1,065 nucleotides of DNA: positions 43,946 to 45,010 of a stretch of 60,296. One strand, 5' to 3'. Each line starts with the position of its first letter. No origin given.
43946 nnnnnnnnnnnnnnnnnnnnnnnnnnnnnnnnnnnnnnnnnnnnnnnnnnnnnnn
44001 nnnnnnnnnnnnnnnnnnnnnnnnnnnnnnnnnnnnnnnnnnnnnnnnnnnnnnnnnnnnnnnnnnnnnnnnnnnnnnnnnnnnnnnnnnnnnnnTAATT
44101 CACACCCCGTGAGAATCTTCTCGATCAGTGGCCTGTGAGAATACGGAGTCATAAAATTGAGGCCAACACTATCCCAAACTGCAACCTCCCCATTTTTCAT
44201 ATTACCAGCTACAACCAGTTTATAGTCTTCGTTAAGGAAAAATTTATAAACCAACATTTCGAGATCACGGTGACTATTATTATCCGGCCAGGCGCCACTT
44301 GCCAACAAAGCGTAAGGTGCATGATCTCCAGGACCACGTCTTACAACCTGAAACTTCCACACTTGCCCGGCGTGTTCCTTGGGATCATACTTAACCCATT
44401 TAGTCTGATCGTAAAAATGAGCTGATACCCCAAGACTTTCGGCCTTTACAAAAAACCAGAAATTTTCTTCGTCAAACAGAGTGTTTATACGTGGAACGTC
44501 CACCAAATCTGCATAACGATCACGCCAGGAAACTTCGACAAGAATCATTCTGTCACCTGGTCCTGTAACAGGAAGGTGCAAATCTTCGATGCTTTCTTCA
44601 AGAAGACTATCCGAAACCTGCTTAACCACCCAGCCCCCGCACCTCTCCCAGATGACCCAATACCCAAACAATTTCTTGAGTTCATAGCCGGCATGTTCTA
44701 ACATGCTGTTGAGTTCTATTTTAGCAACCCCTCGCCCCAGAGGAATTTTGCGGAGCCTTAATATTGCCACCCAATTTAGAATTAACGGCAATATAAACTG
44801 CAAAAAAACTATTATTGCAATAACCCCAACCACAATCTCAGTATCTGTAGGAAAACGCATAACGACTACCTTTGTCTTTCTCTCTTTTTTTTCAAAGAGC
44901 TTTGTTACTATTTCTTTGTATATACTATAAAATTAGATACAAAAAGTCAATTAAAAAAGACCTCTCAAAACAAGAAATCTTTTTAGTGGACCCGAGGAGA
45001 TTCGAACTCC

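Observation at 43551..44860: Two-gene module of paralogous TM-anchored orphan proteins inserted inside a tRNA cluster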

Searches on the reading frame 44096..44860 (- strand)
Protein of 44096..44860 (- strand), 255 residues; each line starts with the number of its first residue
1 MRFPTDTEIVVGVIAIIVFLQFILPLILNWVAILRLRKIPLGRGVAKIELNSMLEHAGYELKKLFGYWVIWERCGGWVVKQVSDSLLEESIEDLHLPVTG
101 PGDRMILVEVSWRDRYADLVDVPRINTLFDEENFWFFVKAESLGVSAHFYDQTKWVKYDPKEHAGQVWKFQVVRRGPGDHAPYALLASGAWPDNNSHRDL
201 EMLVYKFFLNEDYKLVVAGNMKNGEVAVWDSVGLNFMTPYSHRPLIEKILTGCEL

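Call 7: search_protein_families(library=pfam, proteins=[window:44096-44860:-], max_evalue=1)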
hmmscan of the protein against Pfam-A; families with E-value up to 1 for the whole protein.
window:44096-44860:- (255 aa): 0 families

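Call 8: search_protein_families(library=padloc, proteins=[window:44096-44860:-], max_evalue=1)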
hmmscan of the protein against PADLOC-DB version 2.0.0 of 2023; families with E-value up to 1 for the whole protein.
window:44096-44860:- (255 aa): 0 families

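Call 9: search_solved_structures(query=window:44096-44860:-, max_evalue=10)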
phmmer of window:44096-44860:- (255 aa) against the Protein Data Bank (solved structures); distinct sequences matched with E-value up to 10: 0.

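Call 10: find_homologous_proteins(query=window:44096-44860:-, max_evalue=0.01)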
Query window:44096-44860:- (255 aa): 1 proteins with E <= 0.01 among 471 candidates.
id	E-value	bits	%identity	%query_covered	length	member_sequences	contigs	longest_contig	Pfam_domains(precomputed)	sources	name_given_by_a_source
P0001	5.4e-173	592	100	100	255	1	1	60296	-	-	-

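Call 15: search_protein_families(library=phrogs, proteins=[window:44096-44860:-], max_evalue=1)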
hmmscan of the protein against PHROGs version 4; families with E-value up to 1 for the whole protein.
window:44096-44860:- (255 aa): 0 families

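Call 16: search_protein_families(library=ncbifam, proteins=[window:44096-44860:-], max_evalue=0.1)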
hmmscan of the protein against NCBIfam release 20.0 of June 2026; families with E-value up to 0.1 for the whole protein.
window:44096-44860:- (255 aa): 0 families

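Call 19: search_protein_representatives(alignment_id=A1)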
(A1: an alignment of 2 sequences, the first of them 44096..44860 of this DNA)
Query: 2 sequences, 276 profile positions. Proteins with E-value up to 0.001 (for the whole library): 8; up to 1e-10: 3; up to 1e-30: 2. The best 8 are listed.
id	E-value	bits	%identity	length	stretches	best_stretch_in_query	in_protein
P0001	3.2e-148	508.9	-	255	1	1-276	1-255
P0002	1.8e-77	276.9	-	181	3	167-273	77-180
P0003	5.2e-14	68.7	-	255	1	78-273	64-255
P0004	1.6e-08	50.7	-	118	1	167-272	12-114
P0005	3.6e-07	46.3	-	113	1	161-271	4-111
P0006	4.3e-05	39.5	-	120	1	163-269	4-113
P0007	1.1e-04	38.2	-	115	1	166-273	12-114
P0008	2.9e-04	36.8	-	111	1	164-272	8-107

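Call 25: find_encoding_contigs(protein=P0003, flank=10000)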
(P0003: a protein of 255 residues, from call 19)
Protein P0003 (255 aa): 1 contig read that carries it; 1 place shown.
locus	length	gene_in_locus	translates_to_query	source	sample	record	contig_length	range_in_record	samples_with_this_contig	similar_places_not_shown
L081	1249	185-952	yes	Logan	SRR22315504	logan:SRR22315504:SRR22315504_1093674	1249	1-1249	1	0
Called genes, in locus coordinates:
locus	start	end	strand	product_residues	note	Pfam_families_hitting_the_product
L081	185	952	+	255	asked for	-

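Call 26: find_encoding_contigs(protein=P0006, flank=10000)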
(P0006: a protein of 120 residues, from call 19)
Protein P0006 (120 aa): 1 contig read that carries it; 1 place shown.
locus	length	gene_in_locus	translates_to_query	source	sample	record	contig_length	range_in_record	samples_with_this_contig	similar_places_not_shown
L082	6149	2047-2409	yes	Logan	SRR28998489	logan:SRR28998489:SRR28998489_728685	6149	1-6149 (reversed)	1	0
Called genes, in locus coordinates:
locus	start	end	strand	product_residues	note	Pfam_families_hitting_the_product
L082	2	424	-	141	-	?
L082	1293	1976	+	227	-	PF09335:VTT_dom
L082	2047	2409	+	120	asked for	-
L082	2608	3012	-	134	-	PF00072:Response_reg, PF20274:cREC_REC, PF03709:OKR_DC_1_N (weak)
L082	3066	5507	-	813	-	PF02743:dCache_1 (faint), PF00672:HAMP (weak), PF00989:PAS (faint), PF08448:PAS_4 (weak), PF13426:PAS_9, PF00512:HisKA, PF02518:HATPase_c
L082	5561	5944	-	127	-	PF23198:PDE8A_N (weak), PF00072:Response_reg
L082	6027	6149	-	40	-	?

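Call 29: find_encoding_contigs(protein=P0008, flank=10000)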
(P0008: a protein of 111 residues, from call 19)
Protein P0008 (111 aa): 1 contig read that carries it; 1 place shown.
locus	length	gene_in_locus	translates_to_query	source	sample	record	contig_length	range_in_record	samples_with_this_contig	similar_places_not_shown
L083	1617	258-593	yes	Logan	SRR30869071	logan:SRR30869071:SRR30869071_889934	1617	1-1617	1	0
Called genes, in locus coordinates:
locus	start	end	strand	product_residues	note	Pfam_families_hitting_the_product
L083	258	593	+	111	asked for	-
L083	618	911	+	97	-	-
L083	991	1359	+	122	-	-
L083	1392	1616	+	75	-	?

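Call 30: find_encoding_contigs(protein=P0005, flank=10000)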
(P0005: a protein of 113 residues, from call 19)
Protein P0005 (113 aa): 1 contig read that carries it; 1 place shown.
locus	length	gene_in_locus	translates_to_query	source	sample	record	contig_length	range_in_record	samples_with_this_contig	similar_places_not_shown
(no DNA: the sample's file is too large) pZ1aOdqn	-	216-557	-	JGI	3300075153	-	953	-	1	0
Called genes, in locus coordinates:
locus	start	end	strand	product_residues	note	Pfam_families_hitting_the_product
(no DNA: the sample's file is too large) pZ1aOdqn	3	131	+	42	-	?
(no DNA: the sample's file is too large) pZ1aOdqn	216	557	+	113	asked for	-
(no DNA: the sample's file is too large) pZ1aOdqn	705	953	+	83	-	?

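Call 44: predict_structure(alignment_id=A3)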
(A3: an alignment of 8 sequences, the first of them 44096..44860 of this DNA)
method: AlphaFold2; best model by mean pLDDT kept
length: 255 residues; sequences in the alignment: 8
mean_pLDDT: 72.8   pTM: 0.49
mean pLDDT of the five models: 72.8, 70.9, 70.7, 65.1, 62.8
residues with pLDDT >= 90: 23; 70-90: 142; 50-70: 62; < 50: 28
segments of 3 or more residues with pLDDT < 50: 85-93, 125-131, 137-143
pLDDT, mean of each block of 10 residues (from residue 1): 69 91 83 77 75 78 75 70 56 54 70 71 49 47 67 85 89 68 64 69 82 85 89 79 80 69
secondary structure, 60 per line:
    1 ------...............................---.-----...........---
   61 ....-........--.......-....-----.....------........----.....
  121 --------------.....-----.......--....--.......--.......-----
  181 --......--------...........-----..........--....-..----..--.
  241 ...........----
elements in order: H7-37 H47-57 H61-64 E66-73 E76-82 H84-87 E93-97 E104-111 E116-120 E135-139 E145-151 E154-157 H160-166 E169-175 E183-188 H197-207 E213-222 E225-228 H240-251

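Call 48: fold_search(model_id=the predicted structure, library=pdb)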
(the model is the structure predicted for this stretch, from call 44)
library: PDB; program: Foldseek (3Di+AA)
matches with E <= 10: 330; with E <= 0.001: 0
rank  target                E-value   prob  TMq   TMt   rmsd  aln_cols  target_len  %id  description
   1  2hw4                  7.5e-02  0.85  0.24  0.46   8.1       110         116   14  Crystal structure of human phosphohistidine phosphatase (released 2006-08-29)
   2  2nmm_B                1.0e-01  0.94  0.27  0.53   4.5       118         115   14  Crystal structure of human phosphohistidine phosphatase. Northeast Structural Genomics Consortium target HR1409 (released 2007-01-23)
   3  6zhe_H                2.6e-01  0.04  0.12  0.06  21.9       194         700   12  Cryo-EM structure of DNA-PK dimer (released 2020-10-21)
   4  3tk9                  2.8e-01  0.09  0.18  0.20  18.1       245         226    8  Crystal structure of human granzyme H (released 2011-12-28)
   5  5o9j_B                4.8e-01  0.04  0.15  0.18  16.6       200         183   11  Crystal structure of transcription factor IIB Mja mini-intein (released 2017-11-01)
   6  5lly_B                5.4e-01  0.05  0.11  0.07  19.2       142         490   10  Photosensory Module of Bacteriophytochrome linked Diguanylyl Cyclase from Idiomarina species A28L (released 2017-03-15)
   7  4i18_C                5.7e-01  0.03  0.10  0.13  22.8       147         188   10  Crystal structure of human prolactin receptor complexed with Fab fragment (released 2013-11-20)
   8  6q1f_S                6.4e-01  0.02  0.15  0.14  18.2       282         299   10  Atomic structure of the Human Herpesvirus 6B Capsid and Capsid-Associated Tegument Complexes (released 2019-12-11)
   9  7bw7_A                6.8e-01  0.03  0.12  0.05  19.0       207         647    9  Cryo-EM Structure for the Ectodomain of the Full-length Human Insulin Receptor in Complex with 1 Insulin. (released 2021-04-14)
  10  9qmf_D                6.8e-01  0.02  0.12  0.10  13.9       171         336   10  Pseudomonas putida 4-hydroxyphenylpyruvate dioxygenase in complex with Tembotrione (Mn) (released 2026-04-08)
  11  5ja8_A                7.3e-01  0.08  0.10  0.20  13.2        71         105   11  Crystal structure of the HigB2 toxin in complex with Nb2 (released 2017-04-05)
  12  7bw7_C                8.2e-01  0.01  0.07  0.05  26.5       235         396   10  Cryo-EM Structure for the Ectodomain of the Full-length Human Insulin Receptor in Complex with 1 Insulin. (released 2021-04-14)
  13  1ude_A                8.7e-01  0.07  0.17  0.23  16.9       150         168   11  Crystal structure of the Inorganic pyrophosphatase from the hyperthermophilic archaeon Pyrococcus horikoshii OT3 (released 2004-01-20)
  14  7sti_B                1.0e+00  0.02  0.11  0.04  20.6       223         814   10  Full-length insulin receptor bound with unsaturated insulin WT (1 insulin bound) asymmetric conformation (released 2022-03-30)
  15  8ezb_B                1.0e+00  0.01  0.10  0.06  24.0       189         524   12  NHEJ Long-range complex with ATP (released 2023-06-14)
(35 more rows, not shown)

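Call 52: search_protein_families(library=pfam, proteins=[P0003, P0004, P0005, P0006, P0007, P0008], max_evalue=10)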
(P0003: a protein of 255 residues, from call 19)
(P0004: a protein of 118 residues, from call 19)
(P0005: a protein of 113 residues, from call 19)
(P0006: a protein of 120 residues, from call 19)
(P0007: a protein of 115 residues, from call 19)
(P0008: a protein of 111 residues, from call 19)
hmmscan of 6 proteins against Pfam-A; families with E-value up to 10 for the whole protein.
P0003 (255 aa): 0 families

P0004 (118 aa): 1 family
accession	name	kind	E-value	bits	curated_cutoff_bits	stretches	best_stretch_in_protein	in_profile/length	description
PF21572.2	Nop5_56-rel_N_Arc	-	0.2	12.5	27.8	1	46-79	8-41/128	Archaeal Nop5/56-rel, N-terminal domain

P0005 (113 aa): 0 families

P0006 (120 aa): 0 families

P0007 (115 aa): 1 family
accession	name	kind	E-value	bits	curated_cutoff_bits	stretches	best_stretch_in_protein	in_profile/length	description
PF06767.16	Sif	-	0.12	11.8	29.5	1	14-62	12-58/337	Sif protein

P0008 (111 aa): 1 family
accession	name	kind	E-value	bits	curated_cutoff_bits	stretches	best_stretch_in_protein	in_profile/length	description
PF20823.2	Cmr2_Zn-bd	-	0.19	12.3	27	1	31-57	5-30/58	CRISPR RNA silencing complex Cmr2 subunit, Zn-binding domain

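Call 81: search_dna_similar(query=P0005, collection=plasmids, mode=protein, max_evalue=1)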
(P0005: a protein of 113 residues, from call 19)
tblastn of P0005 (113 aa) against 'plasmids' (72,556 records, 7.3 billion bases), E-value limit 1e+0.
No match.

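Call 82: find_encoding_contigs(protein=P0004, flank=10000)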
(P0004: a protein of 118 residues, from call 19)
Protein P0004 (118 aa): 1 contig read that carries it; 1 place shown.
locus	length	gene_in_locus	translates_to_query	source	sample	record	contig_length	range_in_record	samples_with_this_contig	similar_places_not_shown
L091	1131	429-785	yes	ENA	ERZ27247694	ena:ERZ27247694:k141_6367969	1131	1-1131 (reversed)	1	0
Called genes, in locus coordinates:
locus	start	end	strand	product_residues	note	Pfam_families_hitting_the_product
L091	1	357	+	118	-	?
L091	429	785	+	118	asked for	-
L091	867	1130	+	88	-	?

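Call 83: find_encoding_contigs(protein=P0007, flank=10000)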
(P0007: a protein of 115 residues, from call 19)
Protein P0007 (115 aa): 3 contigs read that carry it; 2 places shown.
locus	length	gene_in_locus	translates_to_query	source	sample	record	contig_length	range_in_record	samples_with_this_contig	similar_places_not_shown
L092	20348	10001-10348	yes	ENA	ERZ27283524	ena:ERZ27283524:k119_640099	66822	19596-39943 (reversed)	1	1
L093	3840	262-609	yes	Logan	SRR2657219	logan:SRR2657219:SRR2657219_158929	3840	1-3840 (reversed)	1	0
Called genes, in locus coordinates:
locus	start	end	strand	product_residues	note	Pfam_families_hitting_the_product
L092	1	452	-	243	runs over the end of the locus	-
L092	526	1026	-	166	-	-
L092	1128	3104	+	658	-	PF08206:OB_RNB (faint), PF17849:OB_Dis3, PF17876:CSD2, PF00773:RNB, PF00575:S1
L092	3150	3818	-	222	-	-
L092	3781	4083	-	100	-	-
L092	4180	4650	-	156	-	PF08719:NADAR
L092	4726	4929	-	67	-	-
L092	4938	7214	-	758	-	PF00005:ABC_tran (faint), PF02463:SMC_N, PF13175:AAA_15 (weak), PF13476:AAA_23, PF13304:AAA_21 (faint)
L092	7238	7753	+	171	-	-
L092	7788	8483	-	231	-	PF22935:RM44_endonuclase, PF14622:Ribonucleas_3_3, PF00636:Ribonuclease_3, PF00035:dsrm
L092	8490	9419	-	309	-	PF01029:NusB, PF00293:NUDIX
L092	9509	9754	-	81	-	-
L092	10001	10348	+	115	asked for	-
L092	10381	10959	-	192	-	PF01351:RNase_HII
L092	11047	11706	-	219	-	-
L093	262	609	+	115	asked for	-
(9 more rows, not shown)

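Call 99: search_protein_families(library=padloc, proteins=[P0003], max_evalue=0.01)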
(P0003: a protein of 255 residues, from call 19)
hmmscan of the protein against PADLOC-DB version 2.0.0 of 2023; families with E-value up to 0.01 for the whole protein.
P0003 (255 aa): 0 families

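Call 100: search_protein_families(library=pfam, proteins=[L083:618-908:+, L083:991-1356:+], max_evalue=1)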
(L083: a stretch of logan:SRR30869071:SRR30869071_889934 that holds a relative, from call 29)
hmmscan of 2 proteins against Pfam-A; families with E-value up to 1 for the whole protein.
L083:618-908:+ (97 aa): 4 families
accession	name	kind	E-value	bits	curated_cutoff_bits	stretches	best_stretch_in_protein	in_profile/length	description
PF08917.16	ecTbetaR2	-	0.053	13.9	25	1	37-70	13-46/111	Transforming growth factor beta receptor 2 ectodomain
PF20785.2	MACPF_D3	-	0.059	14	25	1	48-66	10-28/66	MACPF protein, D3 domain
PF08318.18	COG4_m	-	0.094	12.4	27.1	1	39-89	77-127/291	COG4 transport protein, middle alpha-helical bundle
PF18370.7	RGI_lyase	-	0.14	12.9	27.8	1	48-76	22-50/86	Rhamnogalacturonan I lyases beta-sheet domain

L083:991-1356:+ (122 aa): 1 family
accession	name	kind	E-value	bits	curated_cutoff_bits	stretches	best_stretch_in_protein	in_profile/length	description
PF18530.7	Swi6_N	-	0.19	12.4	33.8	1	60-117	9-64/103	Swi6 N-terminal domain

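Call 101: find_encoding_contigs(protein=window:44096-44860:-, flank=3000, max_places=10)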
Protein window:44096-44860:- (255 aa): 3 contigs read that carry it; 1 place shown.
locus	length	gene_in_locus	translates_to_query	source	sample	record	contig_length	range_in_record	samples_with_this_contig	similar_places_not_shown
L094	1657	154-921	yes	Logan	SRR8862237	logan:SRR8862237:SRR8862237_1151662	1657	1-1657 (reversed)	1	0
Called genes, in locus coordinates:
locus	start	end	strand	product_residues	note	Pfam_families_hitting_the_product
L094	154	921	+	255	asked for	-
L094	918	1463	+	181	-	-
